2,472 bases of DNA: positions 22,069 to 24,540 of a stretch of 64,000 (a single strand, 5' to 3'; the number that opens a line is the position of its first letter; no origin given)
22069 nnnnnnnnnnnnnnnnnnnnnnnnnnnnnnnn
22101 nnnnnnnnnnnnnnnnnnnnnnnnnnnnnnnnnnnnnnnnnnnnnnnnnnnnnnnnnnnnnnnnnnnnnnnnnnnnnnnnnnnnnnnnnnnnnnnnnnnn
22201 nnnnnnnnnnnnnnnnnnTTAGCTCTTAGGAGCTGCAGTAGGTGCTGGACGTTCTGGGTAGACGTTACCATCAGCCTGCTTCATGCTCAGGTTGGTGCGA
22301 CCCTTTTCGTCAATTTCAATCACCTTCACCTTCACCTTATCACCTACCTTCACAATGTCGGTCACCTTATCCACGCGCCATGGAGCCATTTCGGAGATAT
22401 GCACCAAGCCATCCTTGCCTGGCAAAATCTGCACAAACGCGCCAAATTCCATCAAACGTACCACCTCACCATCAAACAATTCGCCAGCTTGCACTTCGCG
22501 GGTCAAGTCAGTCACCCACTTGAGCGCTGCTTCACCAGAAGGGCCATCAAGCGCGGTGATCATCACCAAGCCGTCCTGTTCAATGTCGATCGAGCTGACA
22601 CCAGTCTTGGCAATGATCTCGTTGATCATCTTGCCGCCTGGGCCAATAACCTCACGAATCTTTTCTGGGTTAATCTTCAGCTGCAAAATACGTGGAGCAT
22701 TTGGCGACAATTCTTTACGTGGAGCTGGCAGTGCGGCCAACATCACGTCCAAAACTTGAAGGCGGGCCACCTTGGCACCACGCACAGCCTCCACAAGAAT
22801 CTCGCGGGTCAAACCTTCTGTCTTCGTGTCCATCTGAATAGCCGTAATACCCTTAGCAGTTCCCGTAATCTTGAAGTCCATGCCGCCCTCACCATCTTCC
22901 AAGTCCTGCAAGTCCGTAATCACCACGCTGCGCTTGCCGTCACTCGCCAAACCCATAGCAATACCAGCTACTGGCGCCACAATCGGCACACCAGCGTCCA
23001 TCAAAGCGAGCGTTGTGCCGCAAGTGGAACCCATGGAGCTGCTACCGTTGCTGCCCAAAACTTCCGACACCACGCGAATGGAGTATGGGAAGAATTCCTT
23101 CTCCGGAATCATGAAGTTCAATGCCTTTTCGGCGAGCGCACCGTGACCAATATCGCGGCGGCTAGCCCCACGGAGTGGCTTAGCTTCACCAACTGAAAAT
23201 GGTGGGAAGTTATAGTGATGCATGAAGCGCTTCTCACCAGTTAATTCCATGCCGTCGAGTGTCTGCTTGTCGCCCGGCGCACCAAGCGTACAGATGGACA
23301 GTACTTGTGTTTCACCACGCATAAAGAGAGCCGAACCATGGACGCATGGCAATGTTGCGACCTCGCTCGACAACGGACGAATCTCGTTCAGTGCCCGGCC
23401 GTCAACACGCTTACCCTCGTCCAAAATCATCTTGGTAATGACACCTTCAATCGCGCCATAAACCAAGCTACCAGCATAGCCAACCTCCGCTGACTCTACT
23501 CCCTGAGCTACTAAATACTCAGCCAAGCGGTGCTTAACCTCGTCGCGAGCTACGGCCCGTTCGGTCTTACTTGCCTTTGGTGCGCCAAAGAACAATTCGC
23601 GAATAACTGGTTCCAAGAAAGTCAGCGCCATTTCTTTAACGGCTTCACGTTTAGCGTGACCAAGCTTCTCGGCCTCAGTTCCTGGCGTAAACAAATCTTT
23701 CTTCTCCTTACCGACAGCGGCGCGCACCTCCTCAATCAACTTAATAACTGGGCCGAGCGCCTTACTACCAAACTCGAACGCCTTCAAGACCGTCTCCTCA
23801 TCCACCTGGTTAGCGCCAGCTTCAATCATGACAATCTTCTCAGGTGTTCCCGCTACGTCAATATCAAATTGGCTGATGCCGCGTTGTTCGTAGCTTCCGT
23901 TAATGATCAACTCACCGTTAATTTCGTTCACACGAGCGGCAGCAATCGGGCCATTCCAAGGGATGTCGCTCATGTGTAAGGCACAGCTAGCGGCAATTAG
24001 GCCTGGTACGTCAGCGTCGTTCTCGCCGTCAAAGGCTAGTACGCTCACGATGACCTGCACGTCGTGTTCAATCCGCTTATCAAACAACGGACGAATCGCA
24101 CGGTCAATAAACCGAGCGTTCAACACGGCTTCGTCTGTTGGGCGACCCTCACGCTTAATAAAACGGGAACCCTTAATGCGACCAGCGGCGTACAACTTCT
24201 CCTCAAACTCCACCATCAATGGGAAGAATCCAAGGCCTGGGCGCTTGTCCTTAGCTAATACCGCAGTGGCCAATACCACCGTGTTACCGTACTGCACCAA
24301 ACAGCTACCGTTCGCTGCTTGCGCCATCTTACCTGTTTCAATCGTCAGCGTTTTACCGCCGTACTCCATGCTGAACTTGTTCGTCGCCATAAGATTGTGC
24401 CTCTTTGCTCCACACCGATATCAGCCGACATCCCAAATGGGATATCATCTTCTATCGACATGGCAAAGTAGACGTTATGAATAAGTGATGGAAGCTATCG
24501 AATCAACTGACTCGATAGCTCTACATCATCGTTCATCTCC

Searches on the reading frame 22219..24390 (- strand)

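Call 37: search_protein_families(library=pfam, proteins=[window:22219-24390:-], max_evalue=0.001)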
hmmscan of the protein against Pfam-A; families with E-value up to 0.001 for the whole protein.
window:22219-24390:- (723 aa): 4 families
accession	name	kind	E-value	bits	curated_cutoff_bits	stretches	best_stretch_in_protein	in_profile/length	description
PF01138.27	RNase_PH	-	7.1e-50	169.2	25.5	2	13-144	3-130/130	3' exoribonuclease family, domain 1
PF00575.29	S1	-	1.3e-18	67.6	22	1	633-704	2-74/74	S1 RNA binding domain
PF03725.20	RNase_PH_C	-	2.1e-14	53.6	20.8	2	147-211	1-67/67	3' exoribonuclease family, domain 2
PF00013.35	KH_1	-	3.2e-08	33.6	21.5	1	569-613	2-52/66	KH domain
